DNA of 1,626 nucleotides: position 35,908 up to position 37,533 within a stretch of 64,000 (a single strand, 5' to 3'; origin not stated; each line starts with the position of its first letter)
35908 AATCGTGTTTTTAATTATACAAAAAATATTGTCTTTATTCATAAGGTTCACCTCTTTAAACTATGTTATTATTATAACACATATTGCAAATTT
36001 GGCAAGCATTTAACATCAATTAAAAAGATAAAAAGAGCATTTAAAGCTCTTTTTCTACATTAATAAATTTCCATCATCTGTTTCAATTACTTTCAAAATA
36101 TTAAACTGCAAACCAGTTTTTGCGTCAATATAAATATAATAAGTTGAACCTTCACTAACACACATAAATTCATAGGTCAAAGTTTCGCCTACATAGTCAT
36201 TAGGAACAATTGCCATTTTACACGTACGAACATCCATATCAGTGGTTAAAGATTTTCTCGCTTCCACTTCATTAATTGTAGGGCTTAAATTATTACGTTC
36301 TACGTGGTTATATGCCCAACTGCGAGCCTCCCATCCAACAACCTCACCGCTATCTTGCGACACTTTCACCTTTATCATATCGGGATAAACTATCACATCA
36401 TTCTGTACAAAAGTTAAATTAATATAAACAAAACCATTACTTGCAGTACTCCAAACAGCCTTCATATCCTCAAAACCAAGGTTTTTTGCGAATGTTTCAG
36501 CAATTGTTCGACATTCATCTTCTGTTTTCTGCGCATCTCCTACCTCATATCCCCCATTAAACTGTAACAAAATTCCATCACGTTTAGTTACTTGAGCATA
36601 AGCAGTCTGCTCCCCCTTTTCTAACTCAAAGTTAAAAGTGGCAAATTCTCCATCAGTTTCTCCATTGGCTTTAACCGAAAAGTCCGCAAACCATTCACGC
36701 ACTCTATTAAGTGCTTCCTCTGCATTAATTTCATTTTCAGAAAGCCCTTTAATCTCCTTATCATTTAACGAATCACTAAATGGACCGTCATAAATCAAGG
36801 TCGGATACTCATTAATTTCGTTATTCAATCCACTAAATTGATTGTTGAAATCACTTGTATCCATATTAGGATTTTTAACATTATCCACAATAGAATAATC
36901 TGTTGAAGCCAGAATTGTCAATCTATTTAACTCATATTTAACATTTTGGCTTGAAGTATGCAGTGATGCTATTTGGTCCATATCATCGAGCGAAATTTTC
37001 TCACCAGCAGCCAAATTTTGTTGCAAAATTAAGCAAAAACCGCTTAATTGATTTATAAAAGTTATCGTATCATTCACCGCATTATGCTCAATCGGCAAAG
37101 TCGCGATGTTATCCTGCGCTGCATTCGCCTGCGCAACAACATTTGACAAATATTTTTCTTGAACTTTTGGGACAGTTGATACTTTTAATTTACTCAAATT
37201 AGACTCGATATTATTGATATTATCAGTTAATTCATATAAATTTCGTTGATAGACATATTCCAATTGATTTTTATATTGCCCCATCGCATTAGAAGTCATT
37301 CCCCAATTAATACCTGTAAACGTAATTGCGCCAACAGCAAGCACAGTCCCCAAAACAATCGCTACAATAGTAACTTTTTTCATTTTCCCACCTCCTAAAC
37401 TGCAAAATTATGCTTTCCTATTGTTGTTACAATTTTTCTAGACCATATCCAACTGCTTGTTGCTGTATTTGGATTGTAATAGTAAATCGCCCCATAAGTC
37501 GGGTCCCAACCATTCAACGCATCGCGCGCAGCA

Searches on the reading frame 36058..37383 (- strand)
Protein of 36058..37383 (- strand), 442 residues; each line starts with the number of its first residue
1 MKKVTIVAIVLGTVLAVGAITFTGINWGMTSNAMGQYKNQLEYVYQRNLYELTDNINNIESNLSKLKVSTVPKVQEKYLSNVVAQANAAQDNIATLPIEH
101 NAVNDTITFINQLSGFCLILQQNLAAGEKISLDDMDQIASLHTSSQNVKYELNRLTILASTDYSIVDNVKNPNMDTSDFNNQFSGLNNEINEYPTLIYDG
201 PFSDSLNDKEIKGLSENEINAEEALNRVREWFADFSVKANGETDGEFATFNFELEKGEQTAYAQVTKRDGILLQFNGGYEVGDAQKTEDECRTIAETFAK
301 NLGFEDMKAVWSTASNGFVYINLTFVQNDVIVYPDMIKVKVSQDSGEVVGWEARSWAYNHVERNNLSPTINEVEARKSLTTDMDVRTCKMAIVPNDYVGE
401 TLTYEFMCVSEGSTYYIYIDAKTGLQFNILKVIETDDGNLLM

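Call 71: search_protein_families(library=ncbifam, proteins=[window:36058-37383:-], max_evalue=0.00001)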
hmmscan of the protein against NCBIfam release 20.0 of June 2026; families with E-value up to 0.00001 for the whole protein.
window:36058-37383:- (442 aa): 1 family
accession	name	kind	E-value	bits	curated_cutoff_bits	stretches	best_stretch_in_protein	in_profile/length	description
TIGR02889.1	spore_YpeB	equivalog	3.4e-81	273.5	303.55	1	19-432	11-435/435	germination protein YpeB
